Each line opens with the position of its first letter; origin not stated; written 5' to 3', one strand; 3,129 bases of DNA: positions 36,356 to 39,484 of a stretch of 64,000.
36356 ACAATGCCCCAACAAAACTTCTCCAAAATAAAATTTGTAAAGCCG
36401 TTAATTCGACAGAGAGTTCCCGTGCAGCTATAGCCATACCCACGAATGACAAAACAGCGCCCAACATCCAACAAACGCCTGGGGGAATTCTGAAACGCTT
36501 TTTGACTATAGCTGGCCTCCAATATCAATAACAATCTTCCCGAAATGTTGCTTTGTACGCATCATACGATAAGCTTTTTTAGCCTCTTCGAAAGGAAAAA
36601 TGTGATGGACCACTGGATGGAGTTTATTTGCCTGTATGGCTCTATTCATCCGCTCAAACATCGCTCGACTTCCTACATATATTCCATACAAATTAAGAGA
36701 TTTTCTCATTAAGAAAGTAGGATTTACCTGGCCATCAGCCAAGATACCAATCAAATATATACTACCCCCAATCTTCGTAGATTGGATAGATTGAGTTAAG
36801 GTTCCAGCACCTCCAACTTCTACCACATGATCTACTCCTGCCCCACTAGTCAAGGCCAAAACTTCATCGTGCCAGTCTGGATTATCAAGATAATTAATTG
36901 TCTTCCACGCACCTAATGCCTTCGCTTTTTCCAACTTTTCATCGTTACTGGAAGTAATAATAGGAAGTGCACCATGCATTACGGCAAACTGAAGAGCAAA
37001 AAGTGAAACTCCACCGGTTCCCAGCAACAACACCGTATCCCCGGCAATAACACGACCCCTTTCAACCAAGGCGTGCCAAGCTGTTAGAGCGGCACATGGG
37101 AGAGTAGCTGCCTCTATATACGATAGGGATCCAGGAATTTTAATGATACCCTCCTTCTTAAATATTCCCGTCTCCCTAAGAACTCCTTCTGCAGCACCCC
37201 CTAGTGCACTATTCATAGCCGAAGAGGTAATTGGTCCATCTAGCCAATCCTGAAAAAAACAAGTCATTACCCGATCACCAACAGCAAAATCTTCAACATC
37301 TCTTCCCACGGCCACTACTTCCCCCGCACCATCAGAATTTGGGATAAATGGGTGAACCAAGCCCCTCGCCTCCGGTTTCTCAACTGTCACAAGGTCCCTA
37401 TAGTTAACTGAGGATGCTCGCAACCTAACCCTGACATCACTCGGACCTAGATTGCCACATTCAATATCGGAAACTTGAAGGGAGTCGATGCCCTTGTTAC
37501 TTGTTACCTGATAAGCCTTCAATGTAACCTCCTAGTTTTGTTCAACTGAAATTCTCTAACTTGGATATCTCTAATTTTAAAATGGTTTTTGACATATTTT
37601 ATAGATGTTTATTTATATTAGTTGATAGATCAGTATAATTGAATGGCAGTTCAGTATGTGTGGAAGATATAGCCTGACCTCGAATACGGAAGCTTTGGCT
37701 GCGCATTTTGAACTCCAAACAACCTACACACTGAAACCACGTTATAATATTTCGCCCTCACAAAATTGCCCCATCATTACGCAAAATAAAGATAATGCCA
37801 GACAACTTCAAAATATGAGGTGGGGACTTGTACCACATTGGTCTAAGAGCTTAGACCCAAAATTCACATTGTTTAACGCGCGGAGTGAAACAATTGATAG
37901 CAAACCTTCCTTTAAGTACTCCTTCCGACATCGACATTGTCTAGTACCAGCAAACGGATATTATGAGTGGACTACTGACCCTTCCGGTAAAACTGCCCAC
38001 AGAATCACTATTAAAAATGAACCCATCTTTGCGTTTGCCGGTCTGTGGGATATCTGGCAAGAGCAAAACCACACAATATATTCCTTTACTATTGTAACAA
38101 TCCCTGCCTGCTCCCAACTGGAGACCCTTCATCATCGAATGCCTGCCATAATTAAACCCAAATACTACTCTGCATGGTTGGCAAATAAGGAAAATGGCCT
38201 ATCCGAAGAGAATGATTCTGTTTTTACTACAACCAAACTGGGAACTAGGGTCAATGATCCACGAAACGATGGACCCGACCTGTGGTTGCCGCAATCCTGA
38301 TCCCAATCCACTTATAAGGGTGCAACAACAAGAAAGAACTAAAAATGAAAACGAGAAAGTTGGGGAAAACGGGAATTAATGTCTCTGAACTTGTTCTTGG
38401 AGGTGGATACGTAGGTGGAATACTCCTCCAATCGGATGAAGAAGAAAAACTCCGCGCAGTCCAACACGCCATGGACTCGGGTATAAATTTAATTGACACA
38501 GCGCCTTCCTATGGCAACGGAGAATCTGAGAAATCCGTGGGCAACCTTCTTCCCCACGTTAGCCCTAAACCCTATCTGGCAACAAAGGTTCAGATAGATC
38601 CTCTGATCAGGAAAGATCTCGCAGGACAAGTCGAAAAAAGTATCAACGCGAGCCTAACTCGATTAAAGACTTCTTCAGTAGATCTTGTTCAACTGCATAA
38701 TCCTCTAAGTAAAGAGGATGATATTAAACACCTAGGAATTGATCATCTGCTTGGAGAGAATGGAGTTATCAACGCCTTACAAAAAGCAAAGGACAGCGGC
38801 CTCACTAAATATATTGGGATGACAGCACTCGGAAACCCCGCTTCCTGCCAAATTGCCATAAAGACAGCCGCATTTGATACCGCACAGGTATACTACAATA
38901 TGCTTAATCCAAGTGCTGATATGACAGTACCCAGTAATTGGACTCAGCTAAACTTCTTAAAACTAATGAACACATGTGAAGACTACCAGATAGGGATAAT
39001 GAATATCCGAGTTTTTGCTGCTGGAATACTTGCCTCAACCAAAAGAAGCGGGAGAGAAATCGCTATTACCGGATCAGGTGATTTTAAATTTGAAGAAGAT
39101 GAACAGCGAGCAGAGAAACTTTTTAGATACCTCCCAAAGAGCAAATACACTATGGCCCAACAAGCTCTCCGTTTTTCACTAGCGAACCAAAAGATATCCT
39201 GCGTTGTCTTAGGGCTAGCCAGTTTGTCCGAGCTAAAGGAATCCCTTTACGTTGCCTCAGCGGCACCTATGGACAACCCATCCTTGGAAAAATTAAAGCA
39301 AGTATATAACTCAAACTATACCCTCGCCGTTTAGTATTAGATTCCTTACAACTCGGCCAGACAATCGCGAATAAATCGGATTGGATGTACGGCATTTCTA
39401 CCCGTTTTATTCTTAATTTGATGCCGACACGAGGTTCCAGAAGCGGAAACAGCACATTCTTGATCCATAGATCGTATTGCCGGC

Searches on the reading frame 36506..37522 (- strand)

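Call 12: search_protein_families(library=pfam, proteins=[window:36506-37522:-])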
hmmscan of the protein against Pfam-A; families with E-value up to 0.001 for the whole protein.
window:36506-37522:- (338 aa): 3 families
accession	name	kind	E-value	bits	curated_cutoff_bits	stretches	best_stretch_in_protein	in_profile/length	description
PF00107.32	ADH_zinc_N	-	8.7e-27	94.1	31.8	1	171-296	1-127/129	Zinc-binding dehydrogenase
PF13602.12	ADH_zinc_N_2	-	1e-17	65.7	27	1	203-332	1-134/134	Zinc-binding dehydrogenase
PF08240.17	ADH_N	-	3.8e-14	53.2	23.5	1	26-130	1-103/104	Alcohol dehydrogenase GroES-like domain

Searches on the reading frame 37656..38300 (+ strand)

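Call 12: search_protein_families(library=pfam, proteins=[window:37656-38300:+])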
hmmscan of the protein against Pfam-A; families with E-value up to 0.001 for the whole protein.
window:37656-38300:+ (214 aa): 1 family
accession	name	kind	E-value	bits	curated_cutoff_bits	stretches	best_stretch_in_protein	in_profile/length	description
PF02586.19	SRAP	-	2.9e-66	223.5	27.1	1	1-184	1-189/214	SOS response associated peptidase (SRAP)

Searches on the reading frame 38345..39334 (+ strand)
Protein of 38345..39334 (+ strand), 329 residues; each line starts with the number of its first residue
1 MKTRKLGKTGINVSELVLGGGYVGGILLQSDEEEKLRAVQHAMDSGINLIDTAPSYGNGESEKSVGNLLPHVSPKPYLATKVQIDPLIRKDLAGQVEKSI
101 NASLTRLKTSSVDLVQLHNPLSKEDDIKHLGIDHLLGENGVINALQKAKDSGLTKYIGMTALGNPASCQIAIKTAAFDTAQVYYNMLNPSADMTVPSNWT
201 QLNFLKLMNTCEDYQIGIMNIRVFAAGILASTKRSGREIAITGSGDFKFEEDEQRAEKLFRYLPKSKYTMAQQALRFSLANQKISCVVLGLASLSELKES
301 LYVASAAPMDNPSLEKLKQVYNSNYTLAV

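Call 30: search_protein_families(library=pfam, proteins=[window:38345-39334:+], max_evalue=0.00001)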
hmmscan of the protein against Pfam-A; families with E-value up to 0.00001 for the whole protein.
window:38345-39334:+ (329 aa): 1 family
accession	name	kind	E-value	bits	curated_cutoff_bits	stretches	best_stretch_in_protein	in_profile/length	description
PF00248.27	Aldo_ket_red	-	2.5e-40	138.8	24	1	15-321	1-290/291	Aldo/keto reductase family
